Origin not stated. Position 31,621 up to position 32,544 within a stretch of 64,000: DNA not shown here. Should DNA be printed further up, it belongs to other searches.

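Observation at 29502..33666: MacB/FtsX-type ABC exporter with non-canonical accessory set (BOF-like lipoprotein, periplasmic protein, beta-barrel) under a CsoR/RcnR-family repressor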

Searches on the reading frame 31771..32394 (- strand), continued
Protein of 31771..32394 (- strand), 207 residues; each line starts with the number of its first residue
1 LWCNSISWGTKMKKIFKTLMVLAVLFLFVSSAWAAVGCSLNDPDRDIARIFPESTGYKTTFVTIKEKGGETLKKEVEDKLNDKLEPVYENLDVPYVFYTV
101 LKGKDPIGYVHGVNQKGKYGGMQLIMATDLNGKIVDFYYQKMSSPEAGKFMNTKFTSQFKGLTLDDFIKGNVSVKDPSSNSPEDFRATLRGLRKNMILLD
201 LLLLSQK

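Call 76: search_protein_families(library=pfam, alignment_id=A6, max_evalue=0.00001)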
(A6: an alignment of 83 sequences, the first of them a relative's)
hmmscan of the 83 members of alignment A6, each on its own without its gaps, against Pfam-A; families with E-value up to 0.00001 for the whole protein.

A. member 1, L001:9173-9466:+ (98 aa): 1 family
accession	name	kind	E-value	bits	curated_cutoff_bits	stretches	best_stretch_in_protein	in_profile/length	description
PF02001.22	DUF134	-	1.1e-23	84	27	1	2-95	5-96/98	Protein of unknown function DUF134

B. families by the number of members that match (of 83 scanned): 136 families (the first 25 are shown)
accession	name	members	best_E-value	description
PF02082.26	Rrf2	4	2.8e-36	Iron-dependent Transcriptional regulator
PF04945.19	YHS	3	5.8e-11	YHS domain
PF00266.25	Aminotran_5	2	5.3e-84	Aminotransferase class-V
PF00291.31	PALP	2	1.2e-80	Pyridoxal-phosphate dependent enzyme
PF01946.23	Thi4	2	3.9e-68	Thi4 family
PF00871.23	Acetate_kinase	2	6e-68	Acetokinase family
PF02421.24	FeoB_N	2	3.9e-51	Ferrous iron transport protein B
PF01926.29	MMR_HSR1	2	1.6e-30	50S ribosome-binding GTPase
PF05573.18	NosL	2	5.2e-29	NosL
PF00578.27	AhpC-TSA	2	2.6e-25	AhpC/TSA family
PF08534.16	Redoxin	2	1.2e-24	Redoxin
PF12831.13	FAD_oxidored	2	2.6e-11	FAD dependent oxidoreductase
PF00890.30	FAD_binding_2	2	2.9e-09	FAD binding domain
PF01266.30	DAO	2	2.7e-08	FAD dependent oxidoreductase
PF13450.12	NAD_binding_8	2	7.3e-08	NAD(P)-binding Rossmann-like domain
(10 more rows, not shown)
